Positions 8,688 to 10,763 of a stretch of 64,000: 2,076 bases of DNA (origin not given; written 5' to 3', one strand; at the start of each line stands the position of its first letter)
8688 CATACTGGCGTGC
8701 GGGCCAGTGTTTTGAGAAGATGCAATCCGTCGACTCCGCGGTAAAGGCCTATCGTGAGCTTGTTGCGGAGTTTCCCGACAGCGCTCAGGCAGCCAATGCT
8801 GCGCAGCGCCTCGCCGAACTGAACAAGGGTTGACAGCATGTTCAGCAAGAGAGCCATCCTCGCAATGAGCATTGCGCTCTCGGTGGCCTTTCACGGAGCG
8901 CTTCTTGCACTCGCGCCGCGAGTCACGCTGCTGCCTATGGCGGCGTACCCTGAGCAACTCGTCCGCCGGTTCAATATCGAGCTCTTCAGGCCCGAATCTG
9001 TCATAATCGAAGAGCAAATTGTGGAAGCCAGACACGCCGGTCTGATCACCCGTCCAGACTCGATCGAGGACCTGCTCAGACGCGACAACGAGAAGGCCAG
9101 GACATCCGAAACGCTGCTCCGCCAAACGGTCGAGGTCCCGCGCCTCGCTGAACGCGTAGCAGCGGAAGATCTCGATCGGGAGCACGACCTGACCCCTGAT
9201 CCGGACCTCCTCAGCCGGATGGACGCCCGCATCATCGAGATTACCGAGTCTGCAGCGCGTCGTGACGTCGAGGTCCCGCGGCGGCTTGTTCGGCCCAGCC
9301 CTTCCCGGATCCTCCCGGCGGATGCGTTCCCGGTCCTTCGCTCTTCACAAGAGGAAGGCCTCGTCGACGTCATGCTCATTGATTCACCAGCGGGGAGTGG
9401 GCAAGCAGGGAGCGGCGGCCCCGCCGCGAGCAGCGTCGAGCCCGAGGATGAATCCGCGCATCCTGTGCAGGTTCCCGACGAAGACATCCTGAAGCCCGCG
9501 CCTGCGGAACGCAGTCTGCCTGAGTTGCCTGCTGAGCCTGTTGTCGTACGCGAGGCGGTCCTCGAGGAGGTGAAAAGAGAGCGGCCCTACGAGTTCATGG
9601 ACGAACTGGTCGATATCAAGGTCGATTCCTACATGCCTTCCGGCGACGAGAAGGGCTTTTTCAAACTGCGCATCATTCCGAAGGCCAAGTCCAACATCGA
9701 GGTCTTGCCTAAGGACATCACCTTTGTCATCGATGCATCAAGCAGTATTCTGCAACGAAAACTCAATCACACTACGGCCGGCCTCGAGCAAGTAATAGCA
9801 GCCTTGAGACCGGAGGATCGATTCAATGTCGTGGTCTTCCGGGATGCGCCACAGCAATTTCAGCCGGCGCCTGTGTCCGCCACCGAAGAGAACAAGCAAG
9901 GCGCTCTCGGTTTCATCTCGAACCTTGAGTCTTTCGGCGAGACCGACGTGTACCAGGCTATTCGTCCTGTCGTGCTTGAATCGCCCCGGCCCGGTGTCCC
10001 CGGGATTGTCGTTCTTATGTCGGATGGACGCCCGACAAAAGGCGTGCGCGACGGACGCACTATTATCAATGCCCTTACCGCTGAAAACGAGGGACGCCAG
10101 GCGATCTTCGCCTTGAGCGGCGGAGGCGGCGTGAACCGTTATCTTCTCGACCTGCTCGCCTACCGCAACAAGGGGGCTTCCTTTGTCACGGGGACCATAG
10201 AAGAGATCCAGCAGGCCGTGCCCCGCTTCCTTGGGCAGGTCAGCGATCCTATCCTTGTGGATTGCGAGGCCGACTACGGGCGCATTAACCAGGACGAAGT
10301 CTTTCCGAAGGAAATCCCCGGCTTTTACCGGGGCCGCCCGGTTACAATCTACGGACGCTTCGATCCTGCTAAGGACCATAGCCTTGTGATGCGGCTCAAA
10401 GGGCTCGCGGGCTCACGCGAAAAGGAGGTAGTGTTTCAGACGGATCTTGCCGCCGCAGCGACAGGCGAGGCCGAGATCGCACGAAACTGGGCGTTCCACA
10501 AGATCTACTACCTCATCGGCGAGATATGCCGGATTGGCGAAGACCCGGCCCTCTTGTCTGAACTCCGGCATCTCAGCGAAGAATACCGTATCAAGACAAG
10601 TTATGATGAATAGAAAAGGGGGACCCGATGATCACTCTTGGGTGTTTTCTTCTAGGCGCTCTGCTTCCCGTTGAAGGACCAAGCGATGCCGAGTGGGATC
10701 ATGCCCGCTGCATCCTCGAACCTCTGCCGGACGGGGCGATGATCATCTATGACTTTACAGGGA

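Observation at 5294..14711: Tightly coupled exbB-exbD-TPR-VWA operon with no TonB, continuing into heparinase-like and GHMP-kinase genes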

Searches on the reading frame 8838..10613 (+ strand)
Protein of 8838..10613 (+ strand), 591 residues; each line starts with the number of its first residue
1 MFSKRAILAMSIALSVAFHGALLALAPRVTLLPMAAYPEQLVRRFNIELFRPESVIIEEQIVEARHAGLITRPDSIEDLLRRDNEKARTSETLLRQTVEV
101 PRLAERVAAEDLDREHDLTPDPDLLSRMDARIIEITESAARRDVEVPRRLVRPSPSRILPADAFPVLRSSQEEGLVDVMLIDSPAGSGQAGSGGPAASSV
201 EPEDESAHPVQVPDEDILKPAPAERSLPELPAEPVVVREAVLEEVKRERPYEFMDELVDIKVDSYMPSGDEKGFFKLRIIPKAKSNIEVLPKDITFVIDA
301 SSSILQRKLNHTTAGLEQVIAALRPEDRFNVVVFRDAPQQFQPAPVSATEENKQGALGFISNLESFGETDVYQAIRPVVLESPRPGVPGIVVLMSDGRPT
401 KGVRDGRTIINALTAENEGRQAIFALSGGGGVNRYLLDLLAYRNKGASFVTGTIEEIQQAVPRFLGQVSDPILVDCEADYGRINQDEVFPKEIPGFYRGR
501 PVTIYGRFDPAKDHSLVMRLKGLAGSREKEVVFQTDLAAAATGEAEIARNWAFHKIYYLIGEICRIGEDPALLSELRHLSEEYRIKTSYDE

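Call 3: search_protein_families(library=pfam, proteins=[window:8838-10613:+], max_evalue=0.01)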
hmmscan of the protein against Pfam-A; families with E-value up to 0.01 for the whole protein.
window:8838-10613:+ (591 aa): 4 families
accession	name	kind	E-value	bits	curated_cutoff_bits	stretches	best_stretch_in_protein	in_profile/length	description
PF13768.12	VWA_3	-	4.9e-12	46.6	27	1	293-447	2-152/155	von Willebrand factor type A domain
PF00092.34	VWA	-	5.7e-11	43.4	23.8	1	293-455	1-166/174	von Willebrand factor type A domain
PF13519.12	VWA_2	-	2.1e-10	41.6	27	1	295-397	2-106/107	von Willebrand factor type A domain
PF09967.15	DUF2201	-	0.0022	18.6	26.4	1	295-342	2-47/123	VWA-like domain (DUF2201)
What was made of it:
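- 8838..10613 (+): 591-aa VWA protein, the proposed force transducer (TMH, linker, ITIH-like VWA module). VWA_3/VWA/VWA_2 at aa 293-455 (call 3).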

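Call 9: find_homologous_proteins(query=window:8838-10610:+)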
Query window:8838-10610:+ (591 aa): 341 proteins with E <= 0.001 among 8000 candidates; the best 120 are listed.
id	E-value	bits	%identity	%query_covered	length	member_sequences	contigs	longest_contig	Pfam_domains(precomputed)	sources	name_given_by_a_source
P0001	0.0e+0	1272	100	98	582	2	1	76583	PF13768.13,PF00092.35,PF13519.13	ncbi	-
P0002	1.5e-191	656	54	100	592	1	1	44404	PF13768.13,PF00092.35,PF13519.13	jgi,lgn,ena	-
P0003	5.7e-188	644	53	95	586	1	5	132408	PF13768.13,PF00092.35,PF13519.13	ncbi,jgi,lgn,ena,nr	ncbi:MAG TPA: VWA domain-containing protein [Candidatus Hydrogenedentes bacterium]|nr:VWA domain-con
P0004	9.1e-188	643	53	100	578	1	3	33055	PF13768.13,PF00092.35,PF13519.13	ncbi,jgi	-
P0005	3.2e-186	638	52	100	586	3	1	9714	PF13768.13,PF00092.35,PF13519.13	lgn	-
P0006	1.5e-184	633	52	100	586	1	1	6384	PF13768.13,PF00092.35,PF13519.13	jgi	-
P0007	3.1e-181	622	51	100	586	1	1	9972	PF13768.13,PF00092.35,PF13519.13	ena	-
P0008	9.4e-181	620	49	100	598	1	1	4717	PF13768.13,PF00092.35,PF13519.13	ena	-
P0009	2.9e-180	619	49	100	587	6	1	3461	PF13768.13,PF00092.35,PF13519.13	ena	-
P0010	4.2e-180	618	50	100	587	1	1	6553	PF13768.13,PF00092.35,PF13519.13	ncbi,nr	ncbi:MAG: VWA domain-containing protein [Candidatus Hydrogenedentes bacterium]|nr:VWA domain-contain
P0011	5.2e-178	611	50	100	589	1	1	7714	PF13768.13,PF00092.35,PF13519.13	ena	-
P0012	1.4e-177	610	52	98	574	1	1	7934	PF13768.13,PF00092.35,PF13519.13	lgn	-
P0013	1.5e-177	610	50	100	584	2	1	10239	PF13768.13,PF00092.35,PF13519.13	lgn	-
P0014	1.2e-176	607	51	100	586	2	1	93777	PF13768.13,PF00092.35,PF13519.13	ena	-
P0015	2.2e-176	606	52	100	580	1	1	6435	PF13768.13,PF00092.35,PF13519.13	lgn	-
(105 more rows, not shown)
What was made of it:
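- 8838..10613 (+): About 341 homologues, nearly all Hydrogenedentota (call 9).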

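Call 11: find_related_loci(query=A1, collection=genome_contigs, flank=10000)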
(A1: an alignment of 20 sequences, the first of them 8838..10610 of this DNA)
Query A1 (591 aa) in genome_contigs; peptide patterns used: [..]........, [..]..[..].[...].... (x = any residue, [..] = any of these).
135 stretches matched a pattern; 110 encode a relative of the query (tblastn E <= 1e-3); the best 80 are kept; 80 distinct loci.
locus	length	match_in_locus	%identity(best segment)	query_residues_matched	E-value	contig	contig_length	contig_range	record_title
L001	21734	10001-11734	53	1-590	0e+0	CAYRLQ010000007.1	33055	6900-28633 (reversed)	MAG TPA_asm: uncultured Nitrospiraceae bacterium isolate binchicken_co100_346 genome assembly, contig: NODE_1963_length_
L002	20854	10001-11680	53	27-590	0e+0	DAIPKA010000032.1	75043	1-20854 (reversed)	MAG TPA_asm: Candidatus Hydrogenedentota bacterium isolate CTOTU18300 NODE_292_length_75043_cov_23.730103, whole genome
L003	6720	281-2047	50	3-591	0e+0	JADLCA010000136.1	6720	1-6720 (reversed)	MAG: Candidatus Hydrogenedentota bacterium isolate SJ204 c_000000367458, whole genome shotgun sequence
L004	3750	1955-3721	48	3-591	0e+0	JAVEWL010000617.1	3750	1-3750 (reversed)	MAG: FCB group bacterium isolate BF4_144 NODE_96572_length_3750_cov_3.280707_Biofilm4, whole genome shotgun sequence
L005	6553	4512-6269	50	1-590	0e+0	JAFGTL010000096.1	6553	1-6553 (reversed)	MAG: Candidatus Hydrogenedentota bacterium isolate Zod_Metabat.968 k87_1781340, whole genome shotgun sequence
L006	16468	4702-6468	49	3-591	3e-177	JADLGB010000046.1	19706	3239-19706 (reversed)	MAG: Candidatus Hydrogenedentota bacterium isolate SJ408 c_000000245272, whole genome shotgun sequence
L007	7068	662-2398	49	1-591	1e-177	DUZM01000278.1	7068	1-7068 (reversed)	MAG TPA_asm: Candidatus Hydrogenedentota bacterium isolate MAG_17963_hgd_111 Ga0180437_10021048, whole genome shotgun se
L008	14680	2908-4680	48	3-591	5e-174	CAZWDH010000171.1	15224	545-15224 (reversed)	MAG TPA_asm: uncultured Nitrospiraceae bacterium isolate SRP323723_co1_44 genome assembly, contig: NODE_3237_length_1522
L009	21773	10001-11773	48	3-591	2e-173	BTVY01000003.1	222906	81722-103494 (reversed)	MAG: Candidatus Hydrogenedentota bacterium AMX-MBFR-82 DNA, sequence003, whole genome shotgun sequence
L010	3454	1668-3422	47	1-591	0e+0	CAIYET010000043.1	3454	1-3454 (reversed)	MAG: Candidatus Hydrogenedentes bacterium isolate MJ-time_bin-1056 genome assembly, contig: bin-1056:0043/1133, whole ge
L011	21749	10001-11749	47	1-591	1e-172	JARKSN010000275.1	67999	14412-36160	MAG: Candidatus Hydrogenedentota bacterium isolate Seed_maxbin.076 k141_461596, whole genome shotgun sequence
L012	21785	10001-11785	47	1-591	2e-171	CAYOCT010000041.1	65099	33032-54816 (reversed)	MAG TPA_asm: uncultured Nitrospiraceae bacterium isolate binchicken_co16_39 genome assembly, contig: NODE_752_length_650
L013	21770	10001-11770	47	1-590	1e-170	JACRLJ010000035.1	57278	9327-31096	MAG: Candidatus Hydrogenedentota bacterium isolate NC_groundwater_1878_Pr3_B-0.1um_59_9 SR2-18-B1_coassembly_73671, whol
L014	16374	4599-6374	47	2-590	2e-170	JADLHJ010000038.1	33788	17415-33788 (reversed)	MAG: Candidatus Hydrogenedentota bacterium isolate SJ475 c_000000511312, whole genome shotgun sequence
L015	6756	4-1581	50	63-589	4e-170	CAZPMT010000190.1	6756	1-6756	MAG TPA_asm: uncultured Nitrospiraceae bacterium isolate SRP302447_co3_797 genome assembly, contig: NODE_32870_length_67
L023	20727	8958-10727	47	1-591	2e-161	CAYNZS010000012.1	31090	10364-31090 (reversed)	MAG TPA_asm: uncultured Nitrospirales bacterium isolate SRP308112_co1_423 genome assembly, contig: NODE_1886_length_3109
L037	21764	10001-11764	43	3-591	3e-144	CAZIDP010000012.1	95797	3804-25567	MAG TPA_asm: uncultured Nitrospirales bacterium isolate SRP241326_co1_1 genome assembly, contig: NODE_396_length_95797_c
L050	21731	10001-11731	41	1-591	3e-127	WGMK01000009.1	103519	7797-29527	MAG: Candidatus Hydrogenedens sp. isolate RI_113 c_000000105968, whole genome shotgun sequence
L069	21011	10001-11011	37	251-589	3e-67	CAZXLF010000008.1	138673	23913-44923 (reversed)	MAG TPA_asm: uncultured Planctomycetia bacterium isolate SRP273308_co1_398 genome assembly, contig: NODE_130_length_1386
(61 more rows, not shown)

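Call 13: search_protein_families(library=ncbifam, proteins=[window:8838-10613:+], max_evalue=0.01)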
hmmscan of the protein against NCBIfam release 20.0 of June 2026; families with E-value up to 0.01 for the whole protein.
window:8838-10613:+ (591 aa): 1 family
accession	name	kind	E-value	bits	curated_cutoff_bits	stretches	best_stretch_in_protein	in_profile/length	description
TIGR03788.1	marine_srt_targ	equivalog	1.1e-34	119.8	551.65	1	279-588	258-560/629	marine proteobacterial sortase target protein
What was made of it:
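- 10203..10610 (+): C-terminal beta-sandwich plus helical hairpin that packs with the VWA domain, as in inter-alpha-inhibitor heavy chains. TIGR03788 matches aa 279-588 (call 13).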

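Call 29: predict_structure(alignment_id=A1)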
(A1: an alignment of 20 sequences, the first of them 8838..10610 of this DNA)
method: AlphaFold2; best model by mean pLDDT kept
length: 591 residues; sequences in the alignment: 20
mean_pLDDT: 71.6   pTM: 0.57
mean pLDDT of the five models: 71.6, 68.9, 67.9, 67.9, 63.8
residues with pLDDT >= 90: 207; 70-90: 152; 50-70: 62; < 50: 170
segments of 3 or more residues with pLDDT < 50: 30-75, 85-89, 91-93, 131-135, 137-158, 162-165, 167-246
pLDDT, mean of each block of 10 residues (from residue 1): 83 94 73 44 41 42 34 51 52 52 70 57 62 48 41 46 44 33 34 29 30 32 36 40 50 84 91 94 80 94 91 96 96 87 94 97 84 77 89 82 64 78 91 85 90 94 91 92 91 89 93 88 91 87 93 92 86 94 85 52
secondary structure, 60 per line:
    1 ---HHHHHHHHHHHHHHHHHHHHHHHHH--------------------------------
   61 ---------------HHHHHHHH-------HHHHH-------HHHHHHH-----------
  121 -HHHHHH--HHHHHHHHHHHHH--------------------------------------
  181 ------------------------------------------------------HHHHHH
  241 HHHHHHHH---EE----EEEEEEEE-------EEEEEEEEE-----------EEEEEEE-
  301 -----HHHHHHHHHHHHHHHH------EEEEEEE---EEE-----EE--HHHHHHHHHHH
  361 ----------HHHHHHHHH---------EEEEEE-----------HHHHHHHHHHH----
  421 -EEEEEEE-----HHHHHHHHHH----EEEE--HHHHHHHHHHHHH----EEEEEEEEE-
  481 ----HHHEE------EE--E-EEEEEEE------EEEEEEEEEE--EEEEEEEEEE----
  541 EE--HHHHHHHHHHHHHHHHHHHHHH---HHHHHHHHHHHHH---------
elements in order: H4-28 H76-83 H91-95 H103-109 H122-127 H130-142 H235-248 E258-265 E273-281 E293-299 H306-321 E328-334 E338-340 H350-360 H371-379 E389-394 H406-416 E422-428 H434-443 E448-451 H454-466 E471-479 E502-508 E515-524 E527-536 H545-566 H570-582
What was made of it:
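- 8838..10613 (+): AF2 model (call 29).
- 10203..10610 (+): Strands at aa 471-536 and helices at aa 545-582, pLDDT around 90 (call 29).
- Checked: Topology of the VWA protein was checked with an AlphaFold2 model (call 29): helix aa 4-28 (pLDDT 83-94), aa 30-246 mostly below pLDDT 50, globular aa 250-591 (mostly pLDDT 85-97).
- The AF2 monomer model shows no strand at the D-box (call 29).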

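Call 33: fold_search(model_id=the predicted structure, library=pdb)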
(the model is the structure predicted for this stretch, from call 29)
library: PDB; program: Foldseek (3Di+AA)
matches with E <= 10: 1001; with E <= 0.001: 233
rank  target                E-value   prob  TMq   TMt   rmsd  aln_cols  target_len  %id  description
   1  6fpy_A                1.4e-24  1.00  0.45  0.44   4.3       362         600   22  Inter-alpha-inhibitor heavy chain 1, wild type (released 2019-02-27)
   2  6fpy_B                1.8e-24  1.00  0.46  0.45   4.0       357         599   21  Inter-alpha-inhibitor heavy chain 1, wild type (released 2019-02-27)
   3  6fpz_A                1.4e-23  1.00  0.44  0.44   4.3       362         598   22  Inter-alpha-inhibitor heavy chain 1, D298A (released 2019-02-27)
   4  8s05_B                4.9e-17  1.00  0.41  0.61   6.5       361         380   15  ArnAB complex an archaeal ortholog of the Sec23/24 core motif (released 2025-10-29)
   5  8s05_A                7.0e-17  1.00  0.41  0.62   7.0       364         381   14  ArnAB complex an archaeal ortholog of the Sec23/24 core motif (released 2025-10-29)
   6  5a8j                  3.1e-15  1.00  0.37  0.56   7.5       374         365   15  Crystal structure of the ArnB paralog VWA2 from Sulfolobus acidocaldarius (released 2016-06-22)
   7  4fx5                  3.3e-14  1.00  0.40  0.54   7.3       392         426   11  von Willebrand factor type A from Catenulispora acidiphila (released 2012-07-18)
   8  9c4f_I                4.0e-14  1.00  0.29  0.86   2.3       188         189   29  Infectious B19V capsid (released 2024-10-16)
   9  9e5c_4s               1.1e-13  1.00  0.38  0.29   7.6       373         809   17  Cryo-EM structure of 96 nm repeat of microtubule doublet from T. brucei flagellum (released 2025-03-12)
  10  6bxj                  7.1e-12  1.00  0.28  0.27   8.3       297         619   12  Structure of a single-chain beta3 integrin (released 2018-10-03)
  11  6m3y                  4.1e-11  1.00  0.27  0.20  11.8       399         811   11  Crystal structure of pilus adhesin, SpaC from Lactobacillus rhamnosus GG - open conformation (released 2020-07-29)
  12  6bxf_B                4.8e-11  1.00  0.28  0.35  11.3       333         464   12  Crystal structure of an extended b3 integrin L33 (released 2018-08-01)
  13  6bxf_A                5.1e-11  1.00  0.28  0.34   8.4       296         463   12  Crystal structure of an extended b3 integrin L33 (released 2018-08-01)
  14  6m48_B                7.7e-11  1.00  0.26  0.19  12.6       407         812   10  Crystal structure of pilus adhesin, SpaC from Lactobacillus rhamnosus GG - P21212 form (released 2020-07-29)
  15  6m48_A                1.7e-10  1.00  0.26  0.19  12.4       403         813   11  Crystal structure of pilus adhesin, SpaC from Lactobacillus rhamnosus GG - P21212 form (released 2020-07-29)
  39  3ibs_A                1.6e-08  1.00  0.25  0.66   4.2       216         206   15  Crystal structure of conserved hypothetical protein BatB from Bacteroides thetaiotaomicron (released 2009-08-25)
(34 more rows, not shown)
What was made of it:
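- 8838..10613 (+): Foldseek top hit 6fpy, inter-alpha-inhibitor heavy chain 1, 1e-24 (call 33).
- Closest known: Ton system. Different: The C-terminal domain is a metal-dependent VWA adhesion module rather than a beta-strand-exchange domain (calls 3, 33).
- Closest known: Bat. Different: Similarity is limited to the generic VWA fold (calls 3, 13, 33).
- BatB 3ibs appears among the fold matches (rank 39; call 33).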

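Call 64: search_solved_structures(query=A1, max_evalue=0.001)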
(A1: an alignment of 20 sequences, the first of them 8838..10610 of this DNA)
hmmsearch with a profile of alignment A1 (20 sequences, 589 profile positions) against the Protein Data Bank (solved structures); distinct sequences matched with E-value up to 0.001: 17.
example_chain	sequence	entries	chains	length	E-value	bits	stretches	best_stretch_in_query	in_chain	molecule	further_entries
9c4f_I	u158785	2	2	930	1.6e-35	126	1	269-521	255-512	Inter-alpha-trypsin inhibitor heavy chain H4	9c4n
6fpy_A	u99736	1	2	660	2.8e-29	105.3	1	284-578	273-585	Inter-alpha-trypsin inhibitor heavy chain H1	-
6fpz_A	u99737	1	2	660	5.8e-28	101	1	284-578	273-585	Inter-alpha-trypsin inhibitor heavy chain H1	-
9vlg_A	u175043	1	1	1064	1.2e-08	37.3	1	288-472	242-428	Isoform 2 of Voltage-dependent calcium channel subunit alpha-2/delta-1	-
8hlp_F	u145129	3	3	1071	1.2e-08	37.3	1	288-472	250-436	Voltage-dependent calcium channel subunit alpha-2/delta-1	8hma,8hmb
7xlq_D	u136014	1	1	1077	1.2e-08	37.2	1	288-472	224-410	Voltage-dependent calcium channel subunit alpha-2/delta-1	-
8if3_A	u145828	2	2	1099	1.2e-08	37.2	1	288-472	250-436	Voltage-dependent calcium channel subunit alpha-2/delta-1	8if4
7mix_D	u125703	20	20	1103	1.2e-08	37.2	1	288-472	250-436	Voltage-dependent calcium channel subunit alpha-2/delta-1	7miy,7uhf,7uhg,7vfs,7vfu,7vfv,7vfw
8x90_B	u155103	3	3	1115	1.3e-08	37.2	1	288-472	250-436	Voltage-dependent calcium channel subunit alpha-2/delta-1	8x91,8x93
8s05_A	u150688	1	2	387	4.7e-08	35.3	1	269-461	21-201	Conserved protein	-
6jp8_F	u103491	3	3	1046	1.5e-07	33.6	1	288-472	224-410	Voltage-dependent calcium channel subunit alpha-2/delta-1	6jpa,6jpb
8eog_D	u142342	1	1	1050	1.5e-07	33.6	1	288-472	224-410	Voltage-dependent calcium channel subunit alpha-2/delta-1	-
6jp5_F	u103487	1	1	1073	1.6e-07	33.5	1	288-472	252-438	Voltage-dependent calcium channel subunit alpha-2/delta-1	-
7jpk_F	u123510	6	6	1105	1.6e-07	33.5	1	288-472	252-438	Voltage-dependent calcium channel subunit alpha-2/delta-1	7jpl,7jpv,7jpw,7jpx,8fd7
5gjv_F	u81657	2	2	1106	1.6e-07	33.5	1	288-472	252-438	Voltage-dependent calcium channel subunit alpha-2/delta-1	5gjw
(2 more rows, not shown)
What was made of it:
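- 8838..10613 (+): Profile against PDB sequences: ITIH4 1.6e-35, ITIH1 2.8e-29 (call 64).
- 10203..10610 (+): The ITIH1 alignment covers aa 284-578 (call 64).
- On TonB/TolA force transducers: The fold is ITIH-like (calls 33, 64).
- Closest known: Inter-alpha-trypsin-inhibitor heavy chains. Same: The globular part (aa ~270-588) is homologous in sequence and fold, including the MIDAS site and the C-terminal extension (calls 13, 33, 64).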

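Call 69: find_homologous_proteins(query=L069:9290-11029:+)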
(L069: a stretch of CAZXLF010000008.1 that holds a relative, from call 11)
Query L069:9290-11029:+ (580 aa): 276 proteins with E <= 0.001 among 8000 candidates; the best 120 are listed.
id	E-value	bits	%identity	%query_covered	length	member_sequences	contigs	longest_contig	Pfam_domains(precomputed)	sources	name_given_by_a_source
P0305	0.0e+0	1063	79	100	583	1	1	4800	PF13768.13,PF00092.35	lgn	-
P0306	0.0e+0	1061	79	100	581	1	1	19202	PF13768.13,PF00092.35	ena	-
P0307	0.0e+0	1041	77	100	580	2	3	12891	PF13768.13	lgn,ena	-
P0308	0.0e+0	1040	77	100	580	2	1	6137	PF13768.13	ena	-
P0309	0.0e+0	1025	77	100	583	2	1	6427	PF13768.13,PF00092.35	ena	-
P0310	3.2e-233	794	60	100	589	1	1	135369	PF13768.13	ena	-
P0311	9.6e-216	736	58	100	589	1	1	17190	PF13768.13,PF13519.13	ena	-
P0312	1.5e-214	732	55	99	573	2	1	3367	PF13768.13,PF13519.13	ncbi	-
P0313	7.1e-214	730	56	99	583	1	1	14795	PF13768.13,PF13519.13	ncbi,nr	ncbi:MAG TPA: VWA domain-containing protein [Candidatus Eisenbacteria bacterium]|nr:VWA domain-conta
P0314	6.6e-213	726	56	99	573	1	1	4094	PF13768.13,PF13519.13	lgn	-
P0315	1.1e-208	713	54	100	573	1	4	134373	PF13768.13,PF13519.13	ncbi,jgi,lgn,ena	-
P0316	8.9e-198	676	54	100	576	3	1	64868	PF13768.13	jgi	-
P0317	7.4e-196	670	55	100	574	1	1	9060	PF13768.13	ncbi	-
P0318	2.7e-195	668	54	99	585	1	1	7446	PF13768.13,PF00092.35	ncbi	-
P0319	4.5e-195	668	53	100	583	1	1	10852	PF13768.13,PF00092.35,PF13519.13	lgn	-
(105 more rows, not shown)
